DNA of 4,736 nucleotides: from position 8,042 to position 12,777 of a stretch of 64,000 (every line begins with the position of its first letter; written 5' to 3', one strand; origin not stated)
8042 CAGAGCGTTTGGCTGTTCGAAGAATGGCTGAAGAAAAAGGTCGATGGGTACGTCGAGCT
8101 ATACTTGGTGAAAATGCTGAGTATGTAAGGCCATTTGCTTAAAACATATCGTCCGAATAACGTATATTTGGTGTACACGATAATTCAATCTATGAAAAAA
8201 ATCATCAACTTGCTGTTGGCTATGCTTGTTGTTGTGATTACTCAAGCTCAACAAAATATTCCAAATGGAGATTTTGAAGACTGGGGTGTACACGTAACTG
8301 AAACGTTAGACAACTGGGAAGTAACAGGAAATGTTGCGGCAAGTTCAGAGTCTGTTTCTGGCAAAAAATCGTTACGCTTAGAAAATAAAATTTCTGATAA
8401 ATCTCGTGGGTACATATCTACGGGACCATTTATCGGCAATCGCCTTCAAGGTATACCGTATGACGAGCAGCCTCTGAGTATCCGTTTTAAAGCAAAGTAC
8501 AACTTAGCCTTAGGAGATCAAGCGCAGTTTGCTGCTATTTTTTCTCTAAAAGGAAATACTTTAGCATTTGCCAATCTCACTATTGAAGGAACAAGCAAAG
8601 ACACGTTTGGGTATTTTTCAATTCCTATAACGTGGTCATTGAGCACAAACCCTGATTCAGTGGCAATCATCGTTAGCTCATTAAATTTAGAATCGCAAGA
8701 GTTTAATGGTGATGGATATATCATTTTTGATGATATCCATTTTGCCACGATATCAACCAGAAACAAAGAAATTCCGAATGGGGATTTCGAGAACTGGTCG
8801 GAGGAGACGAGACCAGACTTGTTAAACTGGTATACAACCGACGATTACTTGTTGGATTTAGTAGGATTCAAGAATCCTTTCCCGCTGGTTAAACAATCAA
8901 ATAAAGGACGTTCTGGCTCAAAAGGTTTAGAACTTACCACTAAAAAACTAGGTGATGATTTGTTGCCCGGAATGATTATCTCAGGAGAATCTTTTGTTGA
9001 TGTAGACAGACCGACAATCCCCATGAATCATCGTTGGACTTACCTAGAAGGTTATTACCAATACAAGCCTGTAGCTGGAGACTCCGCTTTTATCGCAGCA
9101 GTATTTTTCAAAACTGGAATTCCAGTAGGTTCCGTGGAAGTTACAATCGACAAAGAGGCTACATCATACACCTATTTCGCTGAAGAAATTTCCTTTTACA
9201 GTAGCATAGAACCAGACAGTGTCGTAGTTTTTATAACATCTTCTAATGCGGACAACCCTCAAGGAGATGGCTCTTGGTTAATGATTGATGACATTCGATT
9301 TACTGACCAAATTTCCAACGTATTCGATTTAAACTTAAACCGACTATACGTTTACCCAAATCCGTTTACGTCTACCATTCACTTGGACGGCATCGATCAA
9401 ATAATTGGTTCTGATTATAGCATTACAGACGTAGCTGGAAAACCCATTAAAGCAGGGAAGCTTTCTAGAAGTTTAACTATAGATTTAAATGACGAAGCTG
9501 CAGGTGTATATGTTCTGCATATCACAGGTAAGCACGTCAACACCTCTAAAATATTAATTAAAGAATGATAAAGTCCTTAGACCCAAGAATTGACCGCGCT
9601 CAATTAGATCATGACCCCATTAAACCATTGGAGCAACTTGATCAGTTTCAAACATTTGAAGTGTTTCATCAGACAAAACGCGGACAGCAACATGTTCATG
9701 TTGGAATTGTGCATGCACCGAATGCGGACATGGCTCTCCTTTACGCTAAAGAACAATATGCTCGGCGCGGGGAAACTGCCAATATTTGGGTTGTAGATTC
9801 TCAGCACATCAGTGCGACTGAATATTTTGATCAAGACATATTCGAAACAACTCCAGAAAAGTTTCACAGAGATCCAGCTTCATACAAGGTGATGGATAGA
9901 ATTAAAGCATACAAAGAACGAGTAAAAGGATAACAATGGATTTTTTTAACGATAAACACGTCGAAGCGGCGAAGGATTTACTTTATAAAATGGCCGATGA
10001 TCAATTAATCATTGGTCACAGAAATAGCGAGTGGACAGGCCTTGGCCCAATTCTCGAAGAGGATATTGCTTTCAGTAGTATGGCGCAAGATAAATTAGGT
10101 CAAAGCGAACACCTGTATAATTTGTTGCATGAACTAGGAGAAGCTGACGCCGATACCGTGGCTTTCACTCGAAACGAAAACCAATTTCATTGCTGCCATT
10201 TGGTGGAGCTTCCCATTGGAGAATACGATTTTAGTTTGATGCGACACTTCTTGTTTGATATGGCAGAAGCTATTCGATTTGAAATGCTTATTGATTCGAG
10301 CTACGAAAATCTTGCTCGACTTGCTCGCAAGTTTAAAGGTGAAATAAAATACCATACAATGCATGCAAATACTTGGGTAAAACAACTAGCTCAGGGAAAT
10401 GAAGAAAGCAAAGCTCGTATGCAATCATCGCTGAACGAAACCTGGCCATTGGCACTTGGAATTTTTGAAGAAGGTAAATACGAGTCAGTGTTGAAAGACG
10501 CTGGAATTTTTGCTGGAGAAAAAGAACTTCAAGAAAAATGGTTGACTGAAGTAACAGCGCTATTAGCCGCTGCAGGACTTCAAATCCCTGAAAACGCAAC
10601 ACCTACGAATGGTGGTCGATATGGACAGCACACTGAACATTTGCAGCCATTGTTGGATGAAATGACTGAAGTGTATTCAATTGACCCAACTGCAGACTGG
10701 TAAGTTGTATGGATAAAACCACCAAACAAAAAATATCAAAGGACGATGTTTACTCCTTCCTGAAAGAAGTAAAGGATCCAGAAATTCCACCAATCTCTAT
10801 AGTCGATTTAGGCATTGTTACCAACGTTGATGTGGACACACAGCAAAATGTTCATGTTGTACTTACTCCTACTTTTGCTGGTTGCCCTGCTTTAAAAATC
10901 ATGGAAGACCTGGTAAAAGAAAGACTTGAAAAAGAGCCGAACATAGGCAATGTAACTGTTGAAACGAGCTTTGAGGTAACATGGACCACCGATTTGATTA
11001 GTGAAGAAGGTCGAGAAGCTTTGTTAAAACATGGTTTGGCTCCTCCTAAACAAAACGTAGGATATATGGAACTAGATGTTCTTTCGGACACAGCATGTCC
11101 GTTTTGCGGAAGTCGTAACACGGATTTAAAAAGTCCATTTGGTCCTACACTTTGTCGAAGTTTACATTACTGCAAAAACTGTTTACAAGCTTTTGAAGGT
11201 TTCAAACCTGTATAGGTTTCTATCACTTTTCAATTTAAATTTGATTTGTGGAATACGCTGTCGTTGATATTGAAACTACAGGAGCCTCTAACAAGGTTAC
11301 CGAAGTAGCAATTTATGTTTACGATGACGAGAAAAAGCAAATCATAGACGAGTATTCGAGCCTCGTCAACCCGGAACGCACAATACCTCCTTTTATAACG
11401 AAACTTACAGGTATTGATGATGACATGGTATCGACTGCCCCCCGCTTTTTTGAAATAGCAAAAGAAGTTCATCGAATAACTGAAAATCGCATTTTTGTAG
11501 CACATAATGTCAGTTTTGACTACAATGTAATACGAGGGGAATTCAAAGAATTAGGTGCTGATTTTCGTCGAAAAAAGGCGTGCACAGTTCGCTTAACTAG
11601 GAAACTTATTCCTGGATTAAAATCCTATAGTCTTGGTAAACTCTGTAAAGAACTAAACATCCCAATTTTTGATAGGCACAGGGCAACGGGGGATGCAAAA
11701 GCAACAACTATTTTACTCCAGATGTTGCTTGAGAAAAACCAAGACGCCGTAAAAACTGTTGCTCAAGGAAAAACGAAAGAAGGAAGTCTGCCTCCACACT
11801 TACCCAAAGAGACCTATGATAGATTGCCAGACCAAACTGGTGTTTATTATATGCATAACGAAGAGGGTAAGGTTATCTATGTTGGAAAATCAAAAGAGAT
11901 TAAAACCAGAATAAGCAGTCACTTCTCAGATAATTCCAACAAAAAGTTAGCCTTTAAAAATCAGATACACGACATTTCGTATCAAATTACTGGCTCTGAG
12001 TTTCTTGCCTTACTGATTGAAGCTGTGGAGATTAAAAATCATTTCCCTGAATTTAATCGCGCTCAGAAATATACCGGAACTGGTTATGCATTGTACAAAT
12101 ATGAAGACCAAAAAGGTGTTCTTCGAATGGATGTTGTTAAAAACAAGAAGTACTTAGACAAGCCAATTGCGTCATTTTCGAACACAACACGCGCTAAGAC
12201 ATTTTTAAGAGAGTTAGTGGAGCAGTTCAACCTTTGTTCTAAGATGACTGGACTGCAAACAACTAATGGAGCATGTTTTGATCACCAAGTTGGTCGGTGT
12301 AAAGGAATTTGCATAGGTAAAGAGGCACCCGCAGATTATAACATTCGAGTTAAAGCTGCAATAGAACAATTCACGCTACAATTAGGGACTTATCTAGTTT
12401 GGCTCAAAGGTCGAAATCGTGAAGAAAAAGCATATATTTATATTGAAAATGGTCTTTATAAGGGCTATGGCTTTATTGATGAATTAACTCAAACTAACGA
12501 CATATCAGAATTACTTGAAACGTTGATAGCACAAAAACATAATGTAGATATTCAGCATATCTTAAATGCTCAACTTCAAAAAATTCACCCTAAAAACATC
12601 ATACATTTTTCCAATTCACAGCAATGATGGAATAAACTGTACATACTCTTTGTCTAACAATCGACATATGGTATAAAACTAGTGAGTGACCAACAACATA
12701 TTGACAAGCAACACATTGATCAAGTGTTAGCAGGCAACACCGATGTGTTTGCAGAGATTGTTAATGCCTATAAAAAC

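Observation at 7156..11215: T9SS-secreted repeat protein translationally coupled inside the paaABCD phenylacetyl-CoA epoxidase operon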

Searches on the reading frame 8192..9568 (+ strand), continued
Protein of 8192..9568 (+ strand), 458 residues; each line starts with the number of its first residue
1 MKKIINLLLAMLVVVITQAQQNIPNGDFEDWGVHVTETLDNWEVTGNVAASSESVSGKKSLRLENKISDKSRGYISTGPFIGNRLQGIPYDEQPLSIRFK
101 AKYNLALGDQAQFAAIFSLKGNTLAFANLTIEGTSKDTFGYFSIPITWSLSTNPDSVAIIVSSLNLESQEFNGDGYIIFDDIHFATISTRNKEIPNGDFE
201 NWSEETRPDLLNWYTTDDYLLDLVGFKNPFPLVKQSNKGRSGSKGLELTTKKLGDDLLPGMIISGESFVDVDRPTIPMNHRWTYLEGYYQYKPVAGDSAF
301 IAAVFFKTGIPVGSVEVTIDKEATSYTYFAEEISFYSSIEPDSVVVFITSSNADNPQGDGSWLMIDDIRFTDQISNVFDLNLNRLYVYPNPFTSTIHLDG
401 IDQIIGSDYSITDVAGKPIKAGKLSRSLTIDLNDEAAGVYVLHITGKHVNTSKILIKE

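Call 33: search_protein_families(library=ncbifam, proteins=[window:8192-9568:+], max_evalue=0.00001)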
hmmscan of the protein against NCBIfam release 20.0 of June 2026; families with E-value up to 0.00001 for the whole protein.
window:8192-9568:+ (458 aa): 2 families
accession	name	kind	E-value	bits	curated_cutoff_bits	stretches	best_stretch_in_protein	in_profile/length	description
TIGR04183.1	Por_Secre_tail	domain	2.3e-10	40.3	23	1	387-457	1-72/72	T9SS type A sorting domain-containing protein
NF038113.1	T9SSA_dep_M36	equivalog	4.9e-07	28.3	885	1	379-456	787-867/869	T9SS-dependent M36 family metallopeptidase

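Call 37: find_encoding_contigs(protein=P0040, flank=5000, max_places=1)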
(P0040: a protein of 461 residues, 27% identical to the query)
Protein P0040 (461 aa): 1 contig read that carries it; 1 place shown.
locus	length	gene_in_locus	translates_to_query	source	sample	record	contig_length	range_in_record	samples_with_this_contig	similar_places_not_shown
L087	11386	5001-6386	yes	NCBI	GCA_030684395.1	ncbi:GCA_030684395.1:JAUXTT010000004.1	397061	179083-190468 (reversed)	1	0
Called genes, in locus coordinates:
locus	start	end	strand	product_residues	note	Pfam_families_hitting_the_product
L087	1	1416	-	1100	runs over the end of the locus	PF07719:TPR_2 (faint), PF17874:TPR_MalT (faint), PF13424:TPR_12 (weak), PF13426:PAS_9, PF00512:HisKA, PF02518:HATPase_c, PF00072:Response_reg, PF01627:Hpt (weak)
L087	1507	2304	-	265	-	PF03741:TerC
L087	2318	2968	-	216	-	PF01168:Ala_racemase_N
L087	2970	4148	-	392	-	PF00491:Arginase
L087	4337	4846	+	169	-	PF00293:NUDIX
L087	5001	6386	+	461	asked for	PF13860:FlgD_ig (weak), PF18962:Por_Secre_tail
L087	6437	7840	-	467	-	PF00929:RNase_T, PF01541:GIY-YIG (weak), PF27096:UvrC_M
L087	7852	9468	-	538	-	PF20693:YobI-ATPase (faint)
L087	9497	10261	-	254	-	PF01381:HTH_3, PF12844:HTH_19 (weak), PF00717:Peptidase_S24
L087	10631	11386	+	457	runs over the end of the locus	PF13585:CHU_C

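Call 38: find_encoding_contigs(protein=P0053, flank=5000, max_places=1)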
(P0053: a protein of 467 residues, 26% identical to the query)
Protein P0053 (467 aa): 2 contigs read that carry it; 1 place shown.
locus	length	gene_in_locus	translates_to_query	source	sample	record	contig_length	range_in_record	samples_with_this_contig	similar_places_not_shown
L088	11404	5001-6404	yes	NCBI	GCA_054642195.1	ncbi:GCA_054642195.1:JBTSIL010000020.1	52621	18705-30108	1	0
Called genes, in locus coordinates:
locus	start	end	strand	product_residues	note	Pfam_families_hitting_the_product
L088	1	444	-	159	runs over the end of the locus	PF00571:CBS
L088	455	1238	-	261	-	PF03448:MgtE_N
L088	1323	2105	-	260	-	PF00398:RrnaAD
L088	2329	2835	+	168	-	PF04138:GtrA_DPMS_TM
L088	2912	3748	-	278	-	PF00149:Metallophos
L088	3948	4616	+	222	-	PF00072:Response_reg, PF00196:GerE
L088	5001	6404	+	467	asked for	PF18962:Por_Secre_tail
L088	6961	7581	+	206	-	-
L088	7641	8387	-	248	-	PF02872:5_nucleotid_C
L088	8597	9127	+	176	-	-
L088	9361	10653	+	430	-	PF00579:tRNA-synt_1b, PF22421:SYY_C-terminal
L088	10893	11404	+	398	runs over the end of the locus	-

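Call 39: find_encoding_contigs(protein=P0057, flank=5000, max_places=1)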
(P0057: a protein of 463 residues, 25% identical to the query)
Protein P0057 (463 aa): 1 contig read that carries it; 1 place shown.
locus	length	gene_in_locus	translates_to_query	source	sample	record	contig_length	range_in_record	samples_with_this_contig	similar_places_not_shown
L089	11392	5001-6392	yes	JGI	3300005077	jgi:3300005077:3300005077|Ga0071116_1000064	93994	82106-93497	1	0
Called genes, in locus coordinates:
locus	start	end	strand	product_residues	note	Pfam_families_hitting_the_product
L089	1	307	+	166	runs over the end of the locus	PF14060:DUF4252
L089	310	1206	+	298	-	PF00005:ABC_tran, PF13304:AAA_21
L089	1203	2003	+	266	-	PF12679:ABC2_membrane_2 (weak)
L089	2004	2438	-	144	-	-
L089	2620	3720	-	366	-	PF13439:Glyco_transf_4 (weak), PF13579:Glyco_trans_4_4 (weak), PF00534:Glycos_transf_1, PF13692:Glyco_trans_1_4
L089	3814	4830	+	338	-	PF01565:FAD_binding_4, PF02873:MurB_C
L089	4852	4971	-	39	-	-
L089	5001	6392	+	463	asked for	PF18962:Por_Secre_tail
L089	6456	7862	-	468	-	PF02878:PGM_PMM_I, PF02879:PGM_PMM_II, PF02880:PGM_PMM_III, PF00408:PGM_PMM_IV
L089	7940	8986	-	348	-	PF02618:YceG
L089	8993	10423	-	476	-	PF25145:NfeD1b_N, PF24961:NfeD_membrane, PF01957:NfeD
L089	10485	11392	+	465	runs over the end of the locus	PF00206:Lyase_1, PF08328:ASL_C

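Call 68: find_related_loci(query=A2, collection=metagenome_contigs, flank=3500)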
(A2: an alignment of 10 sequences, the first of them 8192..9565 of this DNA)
Query A2 (458 aa) in metagenome_contigs; peptide patterns used: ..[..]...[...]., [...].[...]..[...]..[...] (x = any residue, [..] = any of these).
410 stretches matched a pattern; 47 encode a relative of the query (tblastn E <= 1e-3); 47 distinct loci.
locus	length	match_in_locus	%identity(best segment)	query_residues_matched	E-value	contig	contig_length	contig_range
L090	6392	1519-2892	67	1-458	0e+0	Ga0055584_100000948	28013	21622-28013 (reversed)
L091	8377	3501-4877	64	1-458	0e+0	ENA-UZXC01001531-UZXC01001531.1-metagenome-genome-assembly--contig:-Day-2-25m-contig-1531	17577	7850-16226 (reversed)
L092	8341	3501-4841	65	13-458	0e+0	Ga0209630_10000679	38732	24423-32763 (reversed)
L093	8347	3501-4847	31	1-458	2e-73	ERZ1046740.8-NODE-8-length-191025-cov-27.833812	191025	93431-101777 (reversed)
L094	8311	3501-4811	33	7-457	1e-72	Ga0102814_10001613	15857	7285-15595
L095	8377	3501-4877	63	1-458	0e+0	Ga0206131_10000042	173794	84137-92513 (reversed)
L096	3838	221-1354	33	21-398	4e-66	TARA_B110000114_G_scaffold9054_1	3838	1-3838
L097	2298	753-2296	29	4-443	7e-67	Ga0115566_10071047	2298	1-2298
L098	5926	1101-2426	31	7-448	3e-53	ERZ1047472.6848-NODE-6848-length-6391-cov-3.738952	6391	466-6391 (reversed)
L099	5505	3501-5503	30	1-457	2e-47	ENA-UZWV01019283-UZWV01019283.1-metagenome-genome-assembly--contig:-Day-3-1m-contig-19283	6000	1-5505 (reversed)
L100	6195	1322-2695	29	9-458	2e-46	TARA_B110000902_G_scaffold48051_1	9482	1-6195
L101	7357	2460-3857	28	1-458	2e-45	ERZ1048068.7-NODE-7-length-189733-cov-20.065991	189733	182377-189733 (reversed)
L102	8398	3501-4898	28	1-458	2e-45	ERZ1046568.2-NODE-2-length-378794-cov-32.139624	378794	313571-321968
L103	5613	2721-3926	28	9-399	1e-42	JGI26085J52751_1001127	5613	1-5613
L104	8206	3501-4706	28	9-399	2e-42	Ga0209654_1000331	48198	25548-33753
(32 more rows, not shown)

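Call 72: list_cluster_members(proteins=[P0001])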
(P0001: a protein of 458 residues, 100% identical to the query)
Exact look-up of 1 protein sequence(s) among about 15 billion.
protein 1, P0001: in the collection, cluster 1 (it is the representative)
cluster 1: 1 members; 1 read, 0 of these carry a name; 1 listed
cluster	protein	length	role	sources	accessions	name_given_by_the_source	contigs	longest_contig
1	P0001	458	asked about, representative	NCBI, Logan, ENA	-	-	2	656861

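Call 73: find_encoding_contigs(protein=P0001, flank=1000, max_places=2)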
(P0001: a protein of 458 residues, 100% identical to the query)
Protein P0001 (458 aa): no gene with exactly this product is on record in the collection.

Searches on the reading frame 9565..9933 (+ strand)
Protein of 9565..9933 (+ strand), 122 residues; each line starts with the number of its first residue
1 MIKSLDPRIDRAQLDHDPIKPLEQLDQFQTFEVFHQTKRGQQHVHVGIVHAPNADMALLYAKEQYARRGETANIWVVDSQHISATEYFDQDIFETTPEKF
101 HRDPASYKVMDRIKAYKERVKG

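Call 5: search_protein_families(library=pfam, proteins=[window:9565-9933:+], max_evalue=0.01)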
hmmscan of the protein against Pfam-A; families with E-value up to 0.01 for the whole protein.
window:9565-9933:+ (122 aa): 1 family
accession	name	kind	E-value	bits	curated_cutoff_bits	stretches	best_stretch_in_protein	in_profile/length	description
PF06243.16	PaaB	-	9.4e-24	83.9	27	1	27-113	1-88/89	Phenylacetic acid degradation B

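Call 33: search_protein_families(library=ncbifam, proteins=[window:9565-9933:+], max_evalue=0.00001)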
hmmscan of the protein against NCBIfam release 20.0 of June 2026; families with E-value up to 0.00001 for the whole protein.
window:9565-9933:+ (122 aa): 2 families
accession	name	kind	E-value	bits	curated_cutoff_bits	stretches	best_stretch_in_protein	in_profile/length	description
TIGR02157.1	PA_CoA_Oxy2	equivalog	9.2e-23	80.2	85.45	1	28-114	1-88/90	1,2-phenylacetyl-CoA epoxidase subunit PaaB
NF041867.1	paab_haloarch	equivalog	1.1e-17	63.9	150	1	31-111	3-82/100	1,2-phenylacetyl-CoA epoxidase subunit PaaB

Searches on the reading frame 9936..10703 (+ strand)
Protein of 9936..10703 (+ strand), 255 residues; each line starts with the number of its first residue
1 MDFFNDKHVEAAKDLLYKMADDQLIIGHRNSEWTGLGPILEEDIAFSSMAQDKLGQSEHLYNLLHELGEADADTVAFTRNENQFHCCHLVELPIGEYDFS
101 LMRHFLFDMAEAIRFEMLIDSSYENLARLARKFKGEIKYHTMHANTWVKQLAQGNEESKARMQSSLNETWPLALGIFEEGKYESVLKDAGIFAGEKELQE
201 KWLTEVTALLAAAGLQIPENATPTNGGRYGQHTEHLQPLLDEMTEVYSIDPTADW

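Call 5: search_protein_families(library=pfam, proteins=[window:9936-10703:+], max_evalue=0.01)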
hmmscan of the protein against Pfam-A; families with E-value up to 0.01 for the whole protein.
window:9936-10703:+ (255 aa): 1 family
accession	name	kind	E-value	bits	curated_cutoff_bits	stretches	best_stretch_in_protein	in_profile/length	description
PF05138.18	PaaA_PaaC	-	5.9e-73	245.7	28.5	1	5-255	11-263/263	Phenylacetic acid catabolic protein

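Call 33: search_protein_families(library=ncbifam, proteins=[window:9936-10703:+], max_evalue=0.00001)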
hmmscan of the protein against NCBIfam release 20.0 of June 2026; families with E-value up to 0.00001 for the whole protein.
window:9936-10703:+ (255 aa): 2 families
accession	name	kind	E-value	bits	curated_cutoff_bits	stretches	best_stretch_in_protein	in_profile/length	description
TIGR02158.1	PA_CoA_Oxy3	equivalog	1e-72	244.8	133.35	1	19-255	1-237/237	1,2-phenylacetyl-CoA epoxidase subunit PaaC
TIGR02156.2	PA_CoA_Oxy1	equivalog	2.1e-10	40.2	280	1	30-227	43-244/289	1,2-phenylacetyl-CoA epoxidase subunit PaaA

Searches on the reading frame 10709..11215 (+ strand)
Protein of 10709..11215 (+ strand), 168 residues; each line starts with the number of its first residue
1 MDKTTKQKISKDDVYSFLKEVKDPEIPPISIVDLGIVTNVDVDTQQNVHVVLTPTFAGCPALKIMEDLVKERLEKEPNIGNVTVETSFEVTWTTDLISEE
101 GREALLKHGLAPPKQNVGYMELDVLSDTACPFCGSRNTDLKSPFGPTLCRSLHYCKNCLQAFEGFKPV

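Call 5: search_protein_families(library=pfam, proteins=[window:10709-11215:+], max_evalue=0.01)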
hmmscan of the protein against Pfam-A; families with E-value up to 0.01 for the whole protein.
window:10709-11215:+ (168 aa): 2 families
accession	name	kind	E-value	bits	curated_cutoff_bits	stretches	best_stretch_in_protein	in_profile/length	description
PF23451.1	Zn_ribbon_PaaD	-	4.8e-19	68.2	27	1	127-166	14-53/53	PaaD zinc beta ribbon domain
PF01883.24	FeS_assembly_P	-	2e-15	57.3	23.5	1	11-84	1-71/73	Iron-sulfur cluster assembly protein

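Call 33: search_protein_families(library=ncbifam, proteins=[window:10709-11215:+], max_evalue=0.00001)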
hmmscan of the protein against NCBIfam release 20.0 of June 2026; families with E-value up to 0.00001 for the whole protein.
window:10709-11215:+ (168 aa): 5 families
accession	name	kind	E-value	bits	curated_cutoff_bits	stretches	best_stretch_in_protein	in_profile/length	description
TIGR02159.1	PA_CoA_Oxy4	equivalog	1.3e-46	158.5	108.15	1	21-168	1-146/146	1,2-phenylacetyl-CoA epoxidase subunit PaaD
NF041868.1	paad_haloarch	equivalog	1e-22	80.6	180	1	12-110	29-125/127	1,2-phenylacetyl-CoA epoxidase subunit PaaD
TIGR02945.1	SUF_assoc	equivalog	5.9e-19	68.3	143.4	1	11-103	3-94/99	SUF system Fe-S cluster assembly protein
TIGR03406.1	FeS_long_SufT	hypoth_equivalog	7.3e-17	61.7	202.6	1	2-102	66-169/174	putative Fe-S cluster assembly protein SufT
NF041869.1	paae_haloarch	equivalog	5.1e-16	58.6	100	1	127-165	17-55/56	1,2-phenylacetyl-CoA epoxidase subunit PaaE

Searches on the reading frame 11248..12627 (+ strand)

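Call 5: search_protein_families(library=pfam, proteins=[window:11248-12627:+], max_evalue=0.01)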
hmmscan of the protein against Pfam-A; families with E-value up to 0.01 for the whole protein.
window:11248-12627:+ (459 aa): 5 families
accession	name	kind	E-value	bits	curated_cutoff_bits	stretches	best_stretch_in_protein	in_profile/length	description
PF00929.31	RNase_T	-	6.4e-30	105.3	24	1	5-156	2-163/164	Exonuclease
PF01541.30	GIY-YIG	-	2.1e-09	38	22.6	1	197-265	2-72/78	GIY-YIG catalytic domain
PF24348.1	DUF7508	-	0.00011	22.8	26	1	185-236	10-60/79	Domain of unknown function (DUF7508)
PF21762.3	DEDDh_C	-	0.00046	20.8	27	1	75-155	102-183/188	DNA polymerase III subunit epsilon-like, C-terminal domain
PF20815.3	GIY_YIG_2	-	0.0044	17.4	22.4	1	200-231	24-57/153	GIY-YIG catalytic domain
